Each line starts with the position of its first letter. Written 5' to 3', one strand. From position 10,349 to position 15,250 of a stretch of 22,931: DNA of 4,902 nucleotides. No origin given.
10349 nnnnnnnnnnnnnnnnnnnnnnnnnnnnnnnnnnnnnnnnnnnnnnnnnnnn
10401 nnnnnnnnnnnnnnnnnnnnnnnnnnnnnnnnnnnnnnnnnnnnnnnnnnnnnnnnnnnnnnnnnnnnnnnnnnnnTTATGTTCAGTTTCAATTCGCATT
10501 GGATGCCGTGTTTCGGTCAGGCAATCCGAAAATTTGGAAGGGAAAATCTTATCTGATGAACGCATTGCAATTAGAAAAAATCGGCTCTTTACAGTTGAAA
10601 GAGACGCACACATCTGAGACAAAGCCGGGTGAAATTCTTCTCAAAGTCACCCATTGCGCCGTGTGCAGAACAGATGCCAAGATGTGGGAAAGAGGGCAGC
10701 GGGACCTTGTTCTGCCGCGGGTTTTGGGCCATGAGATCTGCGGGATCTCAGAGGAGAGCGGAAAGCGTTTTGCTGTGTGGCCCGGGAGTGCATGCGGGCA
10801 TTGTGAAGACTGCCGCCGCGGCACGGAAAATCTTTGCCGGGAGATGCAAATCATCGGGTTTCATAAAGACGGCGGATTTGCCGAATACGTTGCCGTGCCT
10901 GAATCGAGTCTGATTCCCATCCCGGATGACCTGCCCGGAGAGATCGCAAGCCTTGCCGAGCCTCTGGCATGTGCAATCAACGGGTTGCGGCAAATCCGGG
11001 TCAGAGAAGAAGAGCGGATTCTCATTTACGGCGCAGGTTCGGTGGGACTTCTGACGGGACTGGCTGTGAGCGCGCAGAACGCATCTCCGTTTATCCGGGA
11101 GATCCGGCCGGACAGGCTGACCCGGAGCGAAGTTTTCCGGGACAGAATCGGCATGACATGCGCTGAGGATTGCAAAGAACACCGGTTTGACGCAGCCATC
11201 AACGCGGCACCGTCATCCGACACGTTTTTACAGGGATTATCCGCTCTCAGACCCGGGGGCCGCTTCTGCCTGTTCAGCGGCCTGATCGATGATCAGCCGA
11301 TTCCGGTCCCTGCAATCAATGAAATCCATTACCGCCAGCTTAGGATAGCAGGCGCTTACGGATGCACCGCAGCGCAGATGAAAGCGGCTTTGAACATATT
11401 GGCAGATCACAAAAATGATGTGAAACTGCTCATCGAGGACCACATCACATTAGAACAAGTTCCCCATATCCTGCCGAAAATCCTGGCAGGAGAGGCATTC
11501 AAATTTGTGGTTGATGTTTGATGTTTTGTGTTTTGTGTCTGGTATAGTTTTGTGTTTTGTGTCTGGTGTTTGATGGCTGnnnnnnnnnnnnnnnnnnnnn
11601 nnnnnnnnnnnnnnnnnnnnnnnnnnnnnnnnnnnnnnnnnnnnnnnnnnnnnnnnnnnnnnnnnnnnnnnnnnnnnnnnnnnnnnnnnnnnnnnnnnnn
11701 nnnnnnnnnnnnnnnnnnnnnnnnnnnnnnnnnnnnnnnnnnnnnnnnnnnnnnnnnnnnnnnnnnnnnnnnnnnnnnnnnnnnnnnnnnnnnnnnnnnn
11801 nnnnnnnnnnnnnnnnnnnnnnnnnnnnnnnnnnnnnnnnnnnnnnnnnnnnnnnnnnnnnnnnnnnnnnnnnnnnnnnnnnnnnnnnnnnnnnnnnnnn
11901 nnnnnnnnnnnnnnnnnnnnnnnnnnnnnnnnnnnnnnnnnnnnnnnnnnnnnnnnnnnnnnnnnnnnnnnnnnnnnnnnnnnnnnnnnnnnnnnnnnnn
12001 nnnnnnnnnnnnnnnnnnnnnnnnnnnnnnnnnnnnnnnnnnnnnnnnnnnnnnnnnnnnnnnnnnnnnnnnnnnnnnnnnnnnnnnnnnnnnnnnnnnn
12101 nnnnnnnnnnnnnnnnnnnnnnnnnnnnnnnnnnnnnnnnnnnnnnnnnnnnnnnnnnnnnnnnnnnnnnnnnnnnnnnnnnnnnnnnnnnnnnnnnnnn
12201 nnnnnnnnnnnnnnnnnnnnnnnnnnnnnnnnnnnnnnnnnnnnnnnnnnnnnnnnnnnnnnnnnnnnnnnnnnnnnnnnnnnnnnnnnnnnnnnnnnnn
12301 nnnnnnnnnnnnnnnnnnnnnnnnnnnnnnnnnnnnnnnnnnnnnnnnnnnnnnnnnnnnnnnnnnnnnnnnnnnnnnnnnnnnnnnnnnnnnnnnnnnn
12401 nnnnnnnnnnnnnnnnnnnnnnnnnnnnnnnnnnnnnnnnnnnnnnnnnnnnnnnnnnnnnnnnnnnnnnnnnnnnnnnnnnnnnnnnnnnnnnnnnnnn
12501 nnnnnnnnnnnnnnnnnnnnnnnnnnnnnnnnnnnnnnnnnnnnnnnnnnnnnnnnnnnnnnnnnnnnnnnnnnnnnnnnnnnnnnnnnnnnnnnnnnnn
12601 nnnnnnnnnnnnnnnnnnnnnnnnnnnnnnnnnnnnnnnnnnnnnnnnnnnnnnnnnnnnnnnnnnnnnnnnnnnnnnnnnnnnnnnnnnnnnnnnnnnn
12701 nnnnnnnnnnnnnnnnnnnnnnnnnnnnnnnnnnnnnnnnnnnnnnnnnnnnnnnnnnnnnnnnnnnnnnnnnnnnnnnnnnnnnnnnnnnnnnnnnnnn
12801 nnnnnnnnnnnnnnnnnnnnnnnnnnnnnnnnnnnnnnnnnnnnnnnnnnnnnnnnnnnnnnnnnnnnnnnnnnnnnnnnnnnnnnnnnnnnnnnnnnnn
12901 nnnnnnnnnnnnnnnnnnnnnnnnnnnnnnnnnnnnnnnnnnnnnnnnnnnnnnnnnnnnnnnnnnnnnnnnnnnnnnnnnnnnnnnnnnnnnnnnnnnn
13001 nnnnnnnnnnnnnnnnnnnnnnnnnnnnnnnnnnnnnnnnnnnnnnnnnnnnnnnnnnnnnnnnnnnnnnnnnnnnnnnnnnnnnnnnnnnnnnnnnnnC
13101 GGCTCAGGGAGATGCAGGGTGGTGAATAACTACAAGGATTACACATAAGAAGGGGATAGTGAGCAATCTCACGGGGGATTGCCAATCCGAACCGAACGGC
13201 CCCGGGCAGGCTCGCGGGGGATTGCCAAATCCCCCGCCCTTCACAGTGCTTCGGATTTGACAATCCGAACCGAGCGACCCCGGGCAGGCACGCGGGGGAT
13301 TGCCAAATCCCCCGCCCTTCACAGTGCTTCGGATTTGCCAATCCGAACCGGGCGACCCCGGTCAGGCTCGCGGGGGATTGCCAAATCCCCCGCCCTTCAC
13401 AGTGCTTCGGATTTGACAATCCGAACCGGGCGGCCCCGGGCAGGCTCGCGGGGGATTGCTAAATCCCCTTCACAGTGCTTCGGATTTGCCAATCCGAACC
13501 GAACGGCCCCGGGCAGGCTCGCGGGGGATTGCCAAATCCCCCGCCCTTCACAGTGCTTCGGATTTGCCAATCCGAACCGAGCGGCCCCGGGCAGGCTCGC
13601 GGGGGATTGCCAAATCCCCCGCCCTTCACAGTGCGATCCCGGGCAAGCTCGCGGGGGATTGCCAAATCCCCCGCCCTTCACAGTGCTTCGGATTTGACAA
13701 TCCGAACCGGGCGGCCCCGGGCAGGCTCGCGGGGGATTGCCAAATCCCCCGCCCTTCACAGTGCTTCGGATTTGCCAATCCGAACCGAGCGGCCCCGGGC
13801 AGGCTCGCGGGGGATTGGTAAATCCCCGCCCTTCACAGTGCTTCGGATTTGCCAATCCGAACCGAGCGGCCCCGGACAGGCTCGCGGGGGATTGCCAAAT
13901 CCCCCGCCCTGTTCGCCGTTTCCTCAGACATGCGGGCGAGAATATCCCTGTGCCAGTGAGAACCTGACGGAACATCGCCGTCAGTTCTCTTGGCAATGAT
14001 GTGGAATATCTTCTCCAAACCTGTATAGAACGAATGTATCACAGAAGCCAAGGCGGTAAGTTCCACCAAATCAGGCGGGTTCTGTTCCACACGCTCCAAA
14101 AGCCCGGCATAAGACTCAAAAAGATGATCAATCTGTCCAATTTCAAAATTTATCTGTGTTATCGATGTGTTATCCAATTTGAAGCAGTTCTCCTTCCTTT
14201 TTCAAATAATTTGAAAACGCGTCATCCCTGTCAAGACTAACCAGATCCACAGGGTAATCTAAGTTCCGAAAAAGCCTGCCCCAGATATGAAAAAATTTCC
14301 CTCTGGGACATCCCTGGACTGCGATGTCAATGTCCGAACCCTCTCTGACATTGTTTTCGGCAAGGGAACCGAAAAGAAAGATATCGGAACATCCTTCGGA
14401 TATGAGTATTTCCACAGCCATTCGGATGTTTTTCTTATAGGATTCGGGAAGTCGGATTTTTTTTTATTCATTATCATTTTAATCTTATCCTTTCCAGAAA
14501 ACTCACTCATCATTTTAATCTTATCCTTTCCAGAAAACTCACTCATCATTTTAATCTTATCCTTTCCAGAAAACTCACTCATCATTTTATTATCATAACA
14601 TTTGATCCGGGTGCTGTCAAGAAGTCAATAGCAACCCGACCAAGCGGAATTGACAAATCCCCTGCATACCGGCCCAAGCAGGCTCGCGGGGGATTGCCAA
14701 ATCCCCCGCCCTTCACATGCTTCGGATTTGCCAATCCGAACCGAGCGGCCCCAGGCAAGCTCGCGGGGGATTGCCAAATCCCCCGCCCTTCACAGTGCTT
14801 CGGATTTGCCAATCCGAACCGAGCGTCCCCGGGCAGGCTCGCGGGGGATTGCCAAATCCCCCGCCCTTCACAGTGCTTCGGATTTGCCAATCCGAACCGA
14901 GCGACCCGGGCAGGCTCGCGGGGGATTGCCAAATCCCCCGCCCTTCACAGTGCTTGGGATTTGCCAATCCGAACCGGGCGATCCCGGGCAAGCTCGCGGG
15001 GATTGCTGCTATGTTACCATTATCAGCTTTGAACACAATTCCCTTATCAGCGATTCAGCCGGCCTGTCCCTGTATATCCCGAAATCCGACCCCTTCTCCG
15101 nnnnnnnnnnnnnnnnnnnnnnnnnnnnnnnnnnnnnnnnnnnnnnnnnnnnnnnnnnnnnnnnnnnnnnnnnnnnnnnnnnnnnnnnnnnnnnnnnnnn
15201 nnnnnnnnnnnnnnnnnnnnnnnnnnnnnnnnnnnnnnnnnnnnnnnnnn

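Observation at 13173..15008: MntA/HEPN toxin-antitoxin module embedded between two arrays of a 78-bp dual-hairpin repeat, with the toxin 3' end replaced by repeat sequence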

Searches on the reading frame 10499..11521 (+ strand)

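Call 8: search_protein_families(library=pfam, proteins=[window:10499-11521:+], max_evalue=0.01)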
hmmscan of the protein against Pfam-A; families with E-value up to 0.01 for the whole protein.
window:10499-11521:+ (340 aa): 2 families
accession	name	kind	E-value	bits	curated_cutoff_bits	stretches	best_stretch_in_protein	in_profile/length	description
PF08240.17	ADH_N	-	1.4e-21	77.1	23.5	1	42-143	1-104/104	Alcohol dehydrogenase GroES-like domain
PF00107.32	ADH_zinc_N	-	3.2e-06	27.6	31.8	1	220-302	49-128/129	Zinc-binding dehydrogenase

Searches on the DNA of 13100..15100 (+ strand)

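Call 59: search_rna_families(source=window, start=13100, end=15100, threshold=evalue, max_evalue=1)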
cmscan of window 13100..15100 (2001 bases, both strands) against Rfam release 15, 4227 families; matches with E-value up to 1: 3.
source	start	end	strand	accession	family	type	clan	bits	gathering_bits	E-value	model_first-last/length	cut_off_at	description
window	13637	13758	+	RF02354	BjrC80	Gene; sRNA;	-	18.5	80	0.97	1-162/162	no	Bradyrhizobiaceae sRNA BjrC80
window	13233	13326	+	RF00664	mir-223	Gene; miRNA;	-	17.1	57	0.72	1-106/106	no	mir-223 microRNA precursor family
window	13670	13763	+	RF00664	mir-223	Gene; miRNA;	-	17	57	0.74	1-106/106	no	mir-223 microRNA precursor family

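Call 74: search_dna_similar(query=window:13518-13803:+, collection=plasmids, mode=distant, max_evalue=0.001, max_rows=10)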
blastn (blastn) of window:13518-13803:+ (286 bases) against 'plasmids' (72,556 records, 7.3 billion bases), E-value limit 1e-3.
No match.

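Call 75: search_dna_similar(query=window:13518-13803:+, collection=phages, mode=distant, max_evalue=0.001, max_rows=10)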
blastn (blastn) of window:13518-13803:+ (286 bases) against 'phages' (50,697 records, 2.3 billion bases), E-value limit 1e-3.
No match.
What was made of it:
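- There is no match in the plasmid or phage collections (calls 74, 75).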

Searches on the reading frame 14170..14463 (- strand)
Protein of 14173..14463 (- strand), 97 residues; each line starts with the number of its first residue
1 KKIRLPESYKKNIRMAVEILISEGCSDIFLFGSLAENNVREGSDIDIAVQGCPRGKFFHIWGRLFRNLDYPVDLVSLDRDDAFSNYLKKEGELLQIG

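Call 8: search_protein_families(library=pfam, proteins=[window:14170-14421:-], max_evalue=0.01)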
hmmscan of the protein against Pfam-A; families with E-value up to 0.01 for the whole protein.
window:14170-14421:- (83 aa): 2 families
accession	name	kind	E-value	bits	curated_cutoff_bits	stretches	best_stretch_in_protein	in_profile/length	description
PF18765.7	Polbeta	-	3.4e-09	37.2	26.9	1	14-80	16-87/93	Polymerase beta, Nucleotidyltransferase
PF01909.29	NTP_transf_2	-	7.7e-06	26.6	21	1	13-37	16-40/93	Nucleotidyltransferase domain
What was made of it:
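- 14170..14463 (-): MNT (MntA-like) antitoxin reading frame. The annotated ATG is at 14421, but homology continues 14 codons upstream to an in-frame TAA at 14464-14466. The G-S-x10-D-x-D motif is present. Pfam Polbeta and NTP_transf_2 (call 8).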

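Call 68: search_protein_families(library=ncbifam, proteins=[window:14173-14463:-], max_evalue=0.001)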
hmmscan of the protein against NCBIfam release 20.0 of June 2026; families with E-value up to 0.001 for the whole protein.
seq(97 aa): 1 family
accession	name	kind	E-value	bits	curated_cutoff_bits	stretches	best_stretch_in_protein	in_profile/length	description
NF047752.1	MntA_antitoxin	equivalog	5e-09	36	60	1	28-79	10-64/106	type VII toxin-antitoxin system MntA family adenylyltransferase antitoxin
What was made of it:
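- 14170..14463 (-): NCBIfam MntA_antitoxin scores 36 bits, below its cut-off of 60 (call 68).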
